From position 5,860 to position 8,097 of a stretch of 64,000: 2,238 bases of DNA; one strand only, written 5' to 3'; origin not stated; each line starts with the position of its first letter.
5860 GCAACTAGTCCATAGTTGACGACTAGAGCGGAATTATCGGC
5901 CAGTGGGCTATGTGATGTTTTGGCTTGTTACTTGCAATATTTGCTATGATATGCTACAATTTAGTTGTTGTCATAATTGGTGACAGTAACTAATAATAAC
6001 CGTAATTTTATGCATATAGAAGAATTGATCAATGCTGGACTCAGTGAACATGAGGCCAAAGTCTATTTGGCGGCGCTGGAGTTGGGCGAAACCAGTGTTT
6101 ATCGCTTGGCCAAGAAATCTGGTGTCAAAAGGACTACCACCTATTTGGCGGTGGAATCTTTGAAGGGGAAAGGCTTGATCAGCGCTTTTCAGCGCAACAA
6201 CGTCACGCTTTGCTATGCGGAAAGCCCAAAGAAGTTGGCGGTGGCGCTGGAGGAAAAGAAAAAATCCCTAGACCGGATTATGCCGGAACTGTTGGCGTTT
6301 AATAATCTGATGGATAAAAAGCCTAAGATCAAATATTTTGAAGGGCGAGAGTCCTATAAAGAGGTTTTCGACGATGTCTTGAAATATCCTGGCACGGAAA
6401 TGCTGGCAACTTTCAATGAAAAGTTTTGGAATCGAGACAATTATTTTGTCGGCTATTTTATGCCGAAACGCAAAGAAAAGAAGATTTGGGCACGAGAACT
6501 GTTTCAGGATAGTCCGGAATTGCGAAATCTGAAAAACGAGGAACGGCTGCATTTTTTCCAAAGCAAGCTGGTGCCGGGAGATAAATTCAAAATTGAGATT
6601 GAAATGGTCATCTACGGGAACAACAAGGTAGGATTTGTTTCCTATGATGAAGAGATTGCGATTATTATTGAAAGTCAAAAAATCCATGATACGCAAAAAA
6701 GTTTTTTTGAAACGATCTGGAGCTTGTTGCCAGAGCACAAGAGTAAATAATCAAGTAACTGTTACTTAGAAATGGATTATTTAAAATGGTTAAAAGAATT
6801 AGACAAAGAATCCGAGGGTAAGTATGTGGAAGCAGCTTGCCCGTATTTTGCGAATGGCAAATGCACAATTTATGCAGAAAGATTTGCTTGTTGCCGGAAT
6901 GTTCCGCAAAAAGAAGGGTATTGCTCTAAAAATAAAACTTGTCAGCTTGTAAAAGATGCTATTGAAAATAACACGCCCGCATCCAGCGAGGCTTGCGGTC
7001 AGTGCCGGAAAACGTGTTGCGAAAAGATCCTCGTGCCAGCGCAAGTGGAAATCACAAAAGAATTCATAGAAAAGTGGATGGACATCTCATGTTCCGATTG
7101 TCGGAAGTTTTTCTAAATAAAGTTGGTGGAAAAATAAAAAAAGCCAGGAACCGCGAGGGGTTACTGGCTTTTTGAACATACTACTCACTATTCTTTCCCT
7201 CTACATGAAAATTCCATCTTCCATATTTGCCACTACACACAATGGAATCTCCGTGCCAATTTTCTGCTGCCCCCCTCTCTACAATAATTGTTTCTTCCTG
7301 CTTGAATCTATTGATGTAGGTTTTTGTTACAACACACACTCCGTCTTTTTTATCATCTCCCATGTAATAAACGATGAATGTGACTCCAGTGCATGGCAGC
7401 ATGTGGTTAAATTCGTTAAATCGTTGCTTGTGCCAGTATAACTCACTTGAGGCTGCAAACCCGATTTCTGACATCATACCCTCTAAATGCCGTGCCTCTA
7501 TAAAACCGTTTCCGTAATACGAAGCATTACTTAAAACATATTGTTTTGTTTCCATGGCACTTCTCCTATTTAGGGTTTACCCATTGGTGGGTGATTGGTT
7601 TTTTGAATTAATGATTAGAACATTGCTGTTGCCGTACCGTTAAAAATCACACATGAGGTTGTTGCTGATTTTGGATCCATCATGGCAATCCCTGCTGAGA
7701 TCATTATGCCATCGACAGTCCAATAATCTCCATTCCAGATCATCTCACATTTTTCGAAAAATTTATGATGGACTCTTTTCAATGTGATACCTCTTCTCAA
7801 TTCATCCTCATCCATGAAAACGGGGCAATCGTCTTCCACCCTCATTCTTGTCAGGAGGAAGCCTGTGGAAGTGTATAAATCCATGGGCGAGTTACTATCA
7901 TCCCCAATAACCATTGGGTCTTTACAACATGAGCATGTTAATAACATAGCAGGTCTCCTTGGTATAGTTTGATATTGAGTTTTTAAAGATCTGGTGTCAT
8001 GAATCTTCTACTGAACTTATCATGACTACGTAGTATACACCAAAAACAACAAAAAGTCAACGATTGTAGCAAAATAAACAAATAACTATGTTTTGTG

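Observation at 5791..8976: Cassette-style duplication of TrmB-family regulator genes (shared upstream module, promoter/operator and terminator)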

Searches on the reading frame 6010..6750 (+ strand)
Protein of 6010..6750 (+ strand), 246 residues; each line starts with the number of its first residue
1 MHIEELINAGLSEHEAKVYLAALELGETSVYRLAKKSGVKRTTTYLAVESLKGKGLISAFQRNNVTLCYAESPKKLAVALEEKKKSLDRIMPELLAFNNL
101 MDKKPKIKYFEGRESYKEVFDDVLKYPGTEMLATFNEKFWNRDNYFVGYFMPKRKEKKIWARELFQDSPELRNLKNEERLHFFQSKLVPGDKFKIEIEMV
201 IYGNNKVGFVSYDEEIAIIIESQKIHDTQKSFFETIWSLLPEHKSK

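Call 9: search_protein_families(library=pfam, proteins=[window:6010-6750:+], max_evalue=0.01)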
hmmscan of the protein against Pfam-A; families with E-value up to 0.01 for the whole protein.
window:6010-6750:+ (246 aa): 2 families
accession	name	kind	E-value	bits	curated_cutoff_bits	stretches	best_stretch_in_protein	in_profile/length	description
PF01978.25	TrmB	-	5.1e-13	49.1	25.6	1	9-66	4-59/68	Sugar-specific transcriptional regulator TrmB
PF13730.12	HTH_36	-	0.0028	17.9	25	0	11-57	3-55/55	Helix-turn-helix domain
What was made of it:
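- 6010..6750 (+): P2, TrmB-family regulator (246 aa). PF01978 at E 5e-13 (call 9).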

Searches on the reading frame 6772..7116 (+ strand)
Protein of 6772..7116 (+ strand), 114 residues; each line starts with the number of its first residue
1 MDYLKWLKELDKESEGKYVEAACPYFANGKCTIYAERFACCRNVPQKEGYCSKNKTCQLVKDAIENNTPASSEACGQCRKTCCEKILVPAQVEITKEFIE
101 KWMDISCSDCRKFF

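Call 9: search_protein_families(library=pfam, proteins=[window:6772-7116:+], max_evalue=0.01)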
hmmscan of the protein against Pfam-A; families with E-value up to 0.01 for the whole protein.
window:6772-7116:+ (114 aa): 1 family
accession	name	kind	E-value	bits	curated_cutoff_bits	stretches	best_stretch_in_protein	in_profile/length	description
PF03692.20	CxxCxxCC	-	0.00028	22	23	1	12-57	35-84/85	Putative zinc- or iron-chelating domain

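Call 73: search_protein_families(library=ncbifam, proteins=[window:6772-7116:+], max_evalue=0.01)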
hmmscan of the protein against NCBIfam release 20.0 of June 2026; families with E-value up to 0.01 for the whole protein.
window:6772-7116:+ (114 aa): 0 families

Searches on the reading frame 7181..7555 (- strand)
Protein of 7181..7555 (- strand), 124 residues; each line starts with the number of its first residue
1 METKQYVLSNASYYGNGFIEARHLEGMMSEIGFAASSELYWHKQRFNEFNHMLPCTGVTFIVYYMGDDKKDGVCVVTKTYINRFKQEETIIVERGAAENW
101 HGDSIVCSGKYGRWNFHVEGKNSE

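Call 9: search_protein_families(library=pfam, proteins=[window:7181-7555:-], max_evalue=0.01)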
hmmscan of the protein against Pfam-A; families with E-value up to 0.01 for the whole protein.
window:7181-7555:- (124 aa): 0 families

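Call 73: search_protein_families(library=ncbifam, proteins=[window:7181-7555:-], max_evalue=0.01)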
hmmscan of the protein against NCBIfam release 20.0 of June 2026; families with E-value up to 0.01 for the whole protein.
window:7181-7555:- (124 aa): 0 families
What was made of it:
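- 7181..7947 (-): P3's divergent cargo operon: 7615-7947 (110 aa) and 7181-7555 (124 aa), with no known family. No Pfam or NCBIfam match (calls 9, 73).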

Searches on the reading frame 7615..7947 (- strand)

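Call 9: search_protein_families(library=pfam, proteins=[window:7615-7947:-], max_evalue=0.01)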
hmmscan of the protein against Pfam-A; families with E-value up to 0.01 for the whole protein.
window:7615-7947:- (110 aa): 0 families

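Call 73: search_protein_families(library=ncbifam, proteins=[window:7615-7947:-], max_evalue=0.01)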
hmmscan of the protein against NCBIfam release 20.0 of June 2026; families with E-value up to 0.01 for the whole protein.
window:7615-7947:- (110 aa): 1 family
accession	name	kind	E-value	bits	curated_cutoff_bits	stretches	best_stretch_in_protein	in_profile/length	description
NF045485.1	FPPsyn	subfamily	0.0016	17.6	275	1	37-75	75-109/288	farnesyl diphosphate synthase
